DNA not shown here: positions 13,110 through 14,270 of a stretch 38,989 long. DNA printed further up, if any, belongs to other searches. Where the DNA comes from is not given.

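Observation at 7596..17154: Candidate uncharacterised TasA-like fibre/adhesin module: MacB-type ABC transporter plus three genes sharing a SipW-type N-terminal motif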

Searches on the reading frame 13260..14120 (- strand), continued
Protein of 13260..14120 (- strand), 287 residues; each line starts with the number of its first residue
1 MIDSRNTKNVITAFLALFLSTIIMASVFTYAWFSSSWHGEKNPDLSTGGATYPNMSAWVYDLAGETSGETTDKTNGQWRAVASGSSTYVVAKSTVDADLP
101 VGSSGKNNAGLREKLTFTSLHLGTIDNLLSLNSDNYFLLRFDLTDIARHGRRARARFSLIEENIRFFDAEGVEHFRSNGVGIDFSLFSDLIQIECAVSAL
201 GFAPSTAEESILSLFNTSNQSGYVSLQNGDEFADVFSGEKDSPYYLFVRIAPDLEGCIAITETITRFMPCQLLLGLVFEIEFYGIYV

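Call 42: find_encoding_contigs(protein=P0010, flank=10000, max_places=1)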
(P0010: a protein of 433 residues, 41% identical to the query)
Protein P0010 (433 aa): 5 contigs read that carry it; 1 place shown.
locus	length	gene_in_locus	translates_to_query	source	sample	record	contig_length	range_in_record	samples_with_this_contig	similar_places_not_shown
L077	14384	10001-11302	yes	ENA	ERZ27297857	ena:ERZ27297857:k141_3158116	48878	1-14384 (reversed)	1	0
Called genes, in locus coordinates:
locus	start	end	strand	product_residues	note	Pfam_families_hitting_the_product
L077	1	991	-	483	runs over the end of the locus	PF07690:MFS_1, PF13347:MFS_2, PF07690:MFS_1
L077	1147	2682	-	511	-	-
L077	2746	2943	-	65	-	PF13240:Zn_Ribbon_1 (weak), PF13248:Zn_ribbon_3 (weak)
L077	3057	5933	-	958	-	PF07495:Y_Y_Y, PF13487:HD_5, PF01966:HD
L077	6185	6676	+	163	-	PF01625:PMSR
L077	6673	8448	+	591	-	-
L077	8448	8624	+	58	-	PF14056:DUF4250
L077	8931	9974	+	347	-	-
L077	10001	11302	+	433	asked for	-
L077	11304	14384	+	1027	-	?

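Call 45: search_solved_structures(query=A1, max_evalue=10)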
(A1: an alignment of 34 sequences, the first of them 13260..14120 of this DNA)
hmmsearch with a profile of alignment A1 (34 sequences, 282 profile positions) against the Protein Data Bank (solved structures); distinct sequences matched with E-value up to 10: 2.
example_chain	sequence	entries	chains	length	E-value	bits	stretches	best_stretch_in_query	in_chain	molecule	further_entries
8f70_A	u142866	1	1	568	0.3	13.9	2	38-93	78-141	T18.1 Major pilin backbone protein T-antigen,Major pilin backbone protein T-antigen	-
9hmf_O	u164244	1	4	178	0.55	13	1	6-43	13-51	Flagellar protein FliL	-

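Call 46: search_solved_structures(query=L076:6424-7158:+, max_evalue=10)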
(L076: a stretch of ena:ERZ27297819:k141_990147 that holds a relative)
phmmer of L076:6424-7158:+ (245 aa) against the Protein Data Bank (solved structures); distinct sequences matched with E-value up to 10: 14.
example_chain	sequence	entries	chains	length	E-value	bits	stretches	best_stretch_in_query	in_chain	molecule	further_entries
8vur_H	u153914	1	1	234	7.7e-06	28.8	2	67-175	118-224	003-102 Heavy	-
4rfo_H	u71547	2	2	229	0.005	19.7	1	68-176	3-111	N60-i3 Fab heavy chain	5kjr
9ejf_H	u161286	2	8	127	0.01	18.6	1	69-160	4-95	NCS.1.1 Heavy Chain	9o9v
8vuy_H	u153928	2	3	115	0.014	18.2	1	72-175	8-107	003-102 Heavy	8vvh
8vuh_H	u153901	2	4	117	0.014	18.2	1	72-175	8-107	003-102 Heavy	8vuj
8vul_H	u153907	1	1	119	0.014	18.2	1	72-175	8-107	003-102 Heavy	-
9eje_H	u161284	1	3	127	0.066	16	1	69-166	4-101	NCS.1 Heavy Chain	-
9pzc_K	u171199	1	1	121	0.098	15.4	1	72-163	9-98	Immunoglobulin heavy variable 4-39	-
9nw1_H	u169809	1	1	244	0.11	15.3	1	68-163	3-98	CH42-Apex2.01 heavy chain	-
5nfh_A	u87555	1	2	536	0.12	15.2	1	26-161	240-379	Methionyl-tRNA synthetase, putative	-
4eg1_A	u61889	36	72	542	0.12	15.1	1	26-161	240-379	Methionyl-tRNA synthetase, putative | Methionyl-tRNA synthetase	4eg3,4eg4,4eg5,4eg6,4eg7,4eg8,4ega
9eit_H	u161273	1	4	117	0.29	13.9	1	75-166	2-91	NCS.1 Heavy Chain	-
8sga_H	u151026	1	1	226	0.61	12.8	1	73-158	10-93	770E11 Fab heavy chain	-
10op_S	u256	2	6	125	0.79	12.5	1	72-158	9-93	294S Heavy Chain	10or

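Call 49: find_encoding_contigs(protein=P0065, flank=10000, max_places=1)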
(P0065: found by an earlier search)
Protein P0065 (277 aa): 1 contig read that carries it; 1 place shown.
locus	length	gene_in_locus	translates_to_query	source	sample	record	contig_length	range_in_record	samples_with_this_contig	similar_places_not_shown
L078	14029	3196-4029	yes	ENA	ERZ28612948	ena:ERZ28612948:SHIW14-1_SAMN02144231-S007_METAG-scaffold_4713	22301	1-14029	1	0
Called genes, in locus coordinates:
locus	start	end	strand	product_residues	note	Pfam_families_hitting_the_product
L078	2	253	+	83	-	?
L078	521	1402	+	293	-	PF00563:EAL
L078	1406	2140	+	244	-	-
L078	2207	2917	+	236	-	-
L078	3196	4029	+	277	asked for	-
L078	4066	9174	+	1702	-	-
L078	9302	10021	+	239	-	-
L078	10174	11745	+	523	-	-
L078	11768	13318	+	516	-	PF09823:DUF2357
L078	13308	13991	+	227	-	PF10502:Peptidase_S26 (weak)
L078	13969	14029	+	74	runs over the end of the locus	-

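Call 50: find_encoding_contigs(protein=P0061, flank=10000, max_places=1)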
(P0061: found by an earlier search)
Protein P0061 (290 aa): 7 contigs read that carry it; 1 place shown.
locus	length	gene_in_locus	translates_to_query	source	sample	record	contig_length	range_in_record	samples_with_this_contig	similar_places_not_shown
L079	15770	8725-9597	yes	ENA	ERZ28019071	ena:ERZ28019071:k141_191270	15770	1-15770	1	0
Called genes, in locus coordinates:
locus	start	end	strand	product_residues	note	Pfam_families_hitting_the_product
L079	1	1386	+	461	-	?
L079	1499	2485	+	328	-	-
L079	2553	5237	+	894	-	PF00990:GGDEF, PF00563:EAL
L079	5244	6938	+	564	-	PF00990:GGDEF, PF00563:EAL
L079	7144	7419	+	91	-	-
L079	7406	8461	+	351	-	PF01381:HTH_3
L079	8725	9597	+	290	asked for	-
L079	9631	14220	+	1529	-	-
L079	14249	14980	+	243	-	-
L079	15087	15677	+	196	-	-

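Call 51: find_encoding_contigs(protein=P0014, flank=10000, max_places=1)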
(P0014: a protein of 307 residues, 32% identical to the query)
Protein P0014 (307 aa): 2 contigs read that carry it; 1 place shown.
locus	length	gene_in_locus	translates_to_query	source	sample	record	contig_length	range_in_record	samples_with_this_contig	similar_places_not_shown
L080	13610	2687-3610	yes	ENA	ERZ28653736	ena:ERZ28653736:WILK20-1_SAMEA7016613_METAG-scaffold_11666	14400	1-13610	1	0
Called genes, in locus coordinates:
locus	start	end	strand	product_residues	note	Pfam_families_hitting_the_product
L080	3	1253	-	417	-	?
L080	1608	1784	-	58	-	PF20612:SHOCT_2 (weak)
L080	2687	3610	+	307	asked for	-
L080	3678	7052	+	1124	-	-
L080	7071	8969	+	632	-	-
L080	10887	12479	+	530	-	-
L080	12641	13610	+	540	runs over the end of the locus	PF09823:DUF2357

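Call 58: list_cluster_members(proteins=[L079:14249-14977:+, L077:8931-9971:+, L075:10768-15204:+, L076:10882-15432:+, L078:4066-9171:+, L079:9631-14217:+, L073:2348-5815:+, L076:6424-7158:+, L078:2207-2914:+, L075:7710-8534:+])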
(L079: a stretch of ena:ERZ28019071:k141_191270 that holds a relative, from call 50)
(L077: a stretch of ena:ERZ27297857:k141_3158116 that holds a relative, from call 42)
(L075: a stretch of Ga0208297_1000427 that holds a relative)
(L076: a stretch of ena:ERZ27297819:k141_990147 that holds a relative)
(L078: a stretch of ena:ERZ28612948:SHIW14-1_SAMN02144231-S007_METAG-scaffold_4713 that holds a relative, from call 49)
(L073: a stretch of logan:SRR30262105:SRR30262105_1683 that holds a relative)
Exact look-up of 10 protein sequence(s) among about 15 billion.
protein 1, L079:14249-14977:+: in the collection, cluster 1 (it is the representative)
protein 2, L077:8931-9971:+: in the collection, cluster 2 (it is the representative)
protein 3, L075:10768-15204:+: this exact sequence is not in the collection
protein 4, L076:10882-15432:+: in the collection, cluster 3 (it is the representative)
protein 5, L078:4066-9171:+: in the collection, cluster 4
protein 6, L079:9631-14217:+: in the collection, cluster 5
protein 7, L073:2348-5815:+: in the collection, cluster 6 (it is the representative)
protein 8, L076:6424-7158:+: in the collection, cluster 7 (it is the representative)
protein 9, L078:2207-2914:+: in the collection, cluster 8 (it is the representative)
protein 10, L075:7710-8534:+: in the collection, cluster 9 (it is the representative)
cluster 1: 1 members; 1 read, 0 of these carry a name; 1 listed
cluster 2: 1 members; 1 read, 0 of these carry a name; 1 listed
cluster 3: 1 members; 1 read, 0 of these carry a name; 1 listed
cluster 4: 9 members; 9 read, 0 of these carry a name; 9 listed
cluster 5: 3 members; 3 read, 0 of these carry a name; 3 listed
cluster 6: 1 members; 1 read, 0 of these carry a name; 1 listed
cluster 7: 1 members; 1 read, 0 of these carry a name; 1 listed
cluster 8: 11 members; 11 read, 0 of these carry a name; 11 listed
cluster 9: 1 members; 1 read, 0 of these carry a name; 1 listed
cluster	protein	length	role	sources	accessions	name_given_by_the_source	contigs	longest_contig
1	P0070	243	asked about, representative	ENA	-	-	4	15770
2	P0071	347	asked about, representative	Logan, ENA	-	-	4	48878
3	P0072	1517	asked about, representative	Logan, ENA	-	-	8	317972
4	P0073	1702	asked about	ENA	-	-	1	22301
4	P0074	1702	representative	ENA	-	-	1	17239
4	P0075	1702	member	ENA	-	-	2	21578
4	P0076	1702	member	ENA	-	-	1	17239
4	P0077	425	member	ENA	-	-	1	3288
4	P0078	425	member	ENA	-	-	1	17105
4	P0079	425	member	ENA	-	-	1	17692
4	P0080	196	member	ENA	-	-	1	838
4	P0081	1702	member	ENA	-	-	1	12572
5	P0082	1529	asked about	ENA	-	-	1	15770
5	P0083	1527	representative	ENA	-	-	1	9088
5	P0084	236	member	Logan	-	-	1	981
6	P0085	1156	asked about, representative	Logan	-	-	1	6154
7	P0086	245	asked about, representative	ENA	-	-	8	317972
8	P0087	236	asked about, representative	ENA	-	-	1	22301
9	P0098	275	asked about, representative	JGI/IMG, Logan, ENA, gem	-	-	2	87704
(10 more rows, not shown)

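Call 62: search_protein_families(library=pfam, proteins=[L076:5565-6305:+, L076:6424-7158:+, L076:15664-16434:+, L076:16507-18102:+, L076:18118-19473:+, L076:19485-20351:+, L078:9302-10018:+, L078:13308-13988:+, L079:7406-8458:+, L076:10882-15432:+], max_evalue=0.01)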
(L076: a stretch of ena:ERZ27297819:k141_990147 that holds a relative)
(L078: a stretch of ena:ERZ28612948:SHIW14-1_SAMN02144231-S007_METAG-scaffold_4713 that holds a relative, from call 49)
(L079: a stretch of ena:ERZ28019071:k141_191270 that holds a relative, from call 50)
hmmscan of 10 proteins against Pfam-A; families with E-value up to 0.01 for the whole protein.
L076:5565-6305:+ (247 aa): 0 families

L076:6424-7158:+ (245 aa): 0 families

L076:15664-16434:+ (257 aa): 0 families

L076:16507-18102:+ (532 aa): 0 families

L076:18118-19473:+ (452 aa): 1 family
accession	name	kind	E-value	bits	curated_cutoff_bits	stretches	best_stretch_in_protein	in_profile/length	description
PF09823.15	DUF2357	-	5.1e-11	42.7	23.3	1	64-174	88-199/251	Domain of unknown function (DUF2357)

L076:19485-20351:+ (289 aa): 2 families
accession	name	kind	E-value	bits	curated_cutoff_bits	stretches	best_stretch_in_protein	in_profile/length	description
PF10502.14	Peptidase_S26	-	3.8e-05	24.1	22.9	1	48-102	26-80/168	Signal peptidase, peptidase S26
PF00717.28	Peptidase_S24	-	0.0019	18.3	23.3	1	47-88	37-76/116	Peptidase S24-like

L078:9302-10018:+ (239 aa): 1 family
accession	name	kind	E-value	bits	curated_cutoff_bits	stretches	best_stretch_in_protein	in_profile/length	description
PF10502.14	Peptidase_S26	-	0.0011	19.4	22.9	1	53-95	26-67/168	Signal peptidase, peptidase S26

L078:13308-13988:+ (227 aa): 2 families
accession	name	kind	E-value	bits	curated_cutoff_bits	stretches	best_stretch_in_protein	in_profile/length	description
PF10502.14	Peptidase_S26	-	4.7e-06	27.1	22.9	1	45-123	24-96/168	Signal peptidase, peptidase S26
PF00717.28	Peptidase_S24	-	0.002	18.2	23.3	1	43-89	34-75/116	Peptidase S24-like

L079:7406-8458:+ (351 aa): 4 families
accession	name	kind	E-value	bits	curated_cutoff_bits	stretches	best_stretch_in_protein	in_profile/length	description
PF01381.28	HTH_3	-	2.9e-09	37.3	23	1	13-67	1-55/55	Helix-turn-helix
PF13443.12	HTH_26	-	0.00017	22.2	22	1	14-61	3-51/63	Cro/C1-type HTH DNA-binding domain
PF06114.19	Peptidase_M78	-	0.00059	20.1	22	1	234-293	28-91/123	IrrE N-terminal-like domain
PF12844.13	HTH_19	-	0.0015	18.8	30.2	1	21-69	12-60/64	Helix-turn-helix domain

L076:10882-15432:+ (1517 aa): 0 families

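Call 63: search_protein_families(library=ncbifam, proteins=[L076:15664-16434:+, L078:9302-10018:+, L076:19485-20351:+, L078:13308-13988:+, P0086, P0087, P0098], max_evalue=10)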
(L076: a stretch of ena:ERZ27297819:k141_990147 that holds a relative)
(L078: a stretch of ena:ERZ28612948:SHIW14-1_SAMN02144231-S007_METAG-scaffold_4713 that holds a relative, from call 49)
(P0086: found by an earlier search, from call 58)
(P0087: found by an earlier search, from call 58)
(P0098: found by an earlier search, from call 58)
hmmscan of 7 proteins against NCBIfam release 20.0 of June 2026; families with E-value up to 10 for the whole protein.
L076:15664-16434:+ (257 aa): 5 families
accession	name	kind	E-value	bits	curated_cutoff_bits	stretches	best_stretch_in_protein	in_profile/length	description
NF046067.1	SigPepSipWBacil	equivalog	1.9e-27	96.1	190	1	15-206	4-185/189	signal peptidase I SipW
TIGR02228.1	sigpep_I_arch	equivalog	1e-20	74.2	51.85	1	22-181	8-153/158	signal peptidase I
TIGR02227.1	sigpep_I_bact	equivalog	0.00017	21.5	47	1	52-95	22-64/162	signal peptidase I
NF047418.1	teichoic_AuxB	equivalog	0.0013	17.8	300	1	167-244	128-200/345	lipoteichoic acid stability factor AuxB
NF046000.1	MAG1210_fam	subfamily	0.84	8.2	275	1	5-211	58-148/550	MAG1210 family protein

L078:9302-10018:+ (239 aa): 9 families
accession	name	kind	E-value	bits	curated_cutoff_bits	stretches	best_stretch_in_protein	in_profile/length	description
NF046067.1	SigPepSipWBacil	equivalog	2.3e-28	99.1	190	1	16-204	5-183/189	signal peptidase I SipW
TIGR02228.1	sigpep_I_arch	equivalog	1e-24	87.2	51.85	1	21-182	7-155/158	signal peptidase I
TIGR02227.1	sigpep_I_bact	equivalog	2.3e-05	24.3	47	1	52-95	22-64/162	signal peptidase I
NF047418.1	teichoic_AuxB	equivalog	0.026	13.5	300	1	166-232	128-194/345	lipoteichoic acid stability factor AuxB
NF040942.2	hypo_ExtJ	equivalog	0.048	14.1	52.5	1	20-82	7-65/77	selenite/tellurite reduction operon protein ExtJ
NF006283.1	PRK08455.1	equivalog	0.049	13.3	187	1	3-39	11-47/182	flagellar basal body-associated protein FliL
NF003120.0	PRK04036.1-5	equivalog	0.079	11.4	671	1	104-134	212-242/547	DNA-directed DNA polymerase II small subunit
TIGR00939.1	2a57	subfamily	0.19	10.4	297.5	1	167-235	182-251/439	nucleoside Transporter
NF042931.1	SAG1386_EF1546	equivalog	2.4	8.2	80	0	174-232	35-98/158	SAG1386/EF1546 family surface-associated protein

L076:19485-20351:+ (289 aa): 24 families
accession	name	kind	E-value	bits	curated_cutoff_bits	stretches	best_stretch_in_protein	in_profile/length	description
TIGR02228.1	sigpep_I_arch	equivalog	1.3e-24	86.9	51.85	1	15-161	7-148/158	signal peptidase I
NF046067.1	SigPepSipWBacil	equivalog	6.8e-17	61.7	190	1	15-187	8-182/189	signal peptidase I SipW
TIGR02227.1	sigpep_I_bact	equivalog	4.4e-07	29.9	47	1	47-113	22-88/162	signal peptidase I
NF033845.1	MSCRAMM_ClfB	exception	2.8e-05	22.3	999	1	209-272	539-602/871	MSCRAMM family adhesin clumping factor ClfB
TIGR02754.1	sod_Ni_protease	equivalog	0.00029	21.3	63.25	1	50-115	3-68/90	nickel-type superoxide dismutase maturation protease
NF008084.0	PRK10819.1-5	equivalog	0.0014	18.6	315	1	209-276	54-120/249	TonB system transport protein TonB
TIGR04526.1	predic_Ig_block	subfamily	0.0087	15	150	1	153-279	13-138/693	putative immunoglobulin-blocking virulence protein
TIGR02442.1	Cob-chelat-sub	hypoth_equivalog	0.077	11.4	779.45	1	182-272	291-382/641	putative cobaltochelatase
NF011510.0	PRK14948.1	equivalog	0.079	11.7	593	1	164-277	482-592/640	DNA polymerase III subunit gamma/tau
NF040486.1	SrfA_fam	subfamily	0.13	11.7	150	1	166-276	197-300/438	SrfA family protein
NF049893.1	spr0155_permease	equivalog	0.23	11.7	120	1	151-201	13-63/165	ABC transporter permease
NF005844.0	PRK07764.1-3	equivalog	0.23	10.1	964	1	204-277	435-503/841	DNA polymerase III subunit gamma and tau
NF010289.0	PRK13729.1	equivalog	0.49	9.2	504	1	163-246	78-159/474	F-type conjugal transfer pilus assembly protein TraB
NF005846.3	PRK07764.1-6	equivalog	0.52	9.3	625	1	167-279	403-508/628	DNA polymerase III subunit gamma and tau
NF033930.1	pneumo_PspA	exception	0.68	8.6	850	1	177-275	320-412/659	pneumococcal surface protein A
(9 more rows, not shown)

L078:13308-13988:+ (227 aa): 4 families
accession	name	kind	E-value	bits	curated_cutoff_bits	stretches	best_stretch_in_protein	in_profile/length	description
TIGR02228.1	sigpep_I_arch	equivalog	1.6e-16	60.6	51.85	1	8-167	1-150/158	signal peptidase I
NF046067.1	SigPepSipWBacil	equivalog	1.5e-15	57.3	190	1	8-192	2-183/189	signal peptidase I SipW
TIGR02227.1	sigpep_I_bact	equivalog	4.2e-08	33.2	47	1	43-123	19-93/162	signal peptidase I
TIGR02754.1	sod_Ni_protease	equivalog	0.13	12.8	63.25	1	49-88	3-42/90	nickel-type superoxide dismutase maturation protease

P0086 (245 aa): 0 families

P0087 (236 aa): 4 families
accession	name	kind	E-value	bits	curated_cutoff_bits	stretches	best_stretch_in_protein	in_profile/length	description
NF058581.1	CPR_Pam_pilin_C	domain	0.0076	16.4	55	1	129-236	20-128/148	Pam pilus system pilin subunit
NF004807.0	PRK06154.1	equivalog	0.019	13.6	607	1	43-108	212-275/565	thiamine pyrophosphate-requiring protein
NF011630.0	PRK15056.1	equivalog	0.048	12.9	393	1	144-208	21-82/274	manganese/iron ABC transporter ATP-binding protein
NF007747.0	PRK10427.1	equivalog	0.089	12.9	153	1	57-95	44-82/114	PTS fructose-like transporter subunit IIB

P0098 (275 aa): 1 family
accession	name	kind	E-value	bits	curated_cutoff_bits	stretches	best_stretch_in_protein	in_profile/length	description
NF040942.2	hypo_ExtJ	equivalog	0.31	11.5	52.5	1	14-55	5-50/77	selenite/tellurite reduction operon protein ExtJ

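Call 77: find_encoding_contigs(protein=P0060, flank=10000, max_places=1)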
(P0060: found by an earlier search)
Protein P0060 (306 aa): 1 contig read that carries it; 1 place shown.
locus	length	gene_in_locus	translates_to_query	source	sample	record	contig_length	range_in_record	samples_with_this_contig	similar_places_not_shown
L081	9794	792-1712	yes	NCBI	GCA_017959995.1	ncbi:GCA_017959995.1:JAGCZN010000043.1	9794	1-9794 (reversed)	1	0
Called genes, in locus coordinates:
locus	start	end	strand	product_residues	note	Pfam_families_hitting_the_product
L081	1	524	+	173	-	PF13636:Methyltranf_PUA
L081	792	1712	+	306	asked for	-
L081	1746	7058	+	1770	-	-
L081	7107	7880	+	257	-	-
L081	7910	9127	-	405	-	PF00512:HisKA, PF02518:HATPase_c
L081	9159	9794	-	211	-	PF00072:Response_reg, PF00486:Trans_reg_C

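Call 82: search_protein_families(library=phrogs, proteins=[window:13260-14120:-, P0086, L076:16507-18102:+, L076:18118-19473:+], max_evalue=0.01)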
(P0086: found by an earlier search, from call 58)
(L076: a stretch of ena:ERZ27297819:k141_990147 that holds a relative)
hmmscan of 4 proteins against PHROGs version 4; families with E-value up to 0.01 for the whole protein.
window:13260-14120:- (287 aa): 0 families

P0086 (245 aa): 0 families

L076:16507-18102:+ (532 aa): 1 family
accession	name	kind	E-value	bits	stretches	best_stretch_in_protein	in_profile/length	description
phrog_5846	-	DNA, RNA and nucleotide metabolism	0.0074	16.6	0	235-333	39-121/380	clamp loader of DNA polymerase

L076:18118-19473:+ (452 aa): 0 families
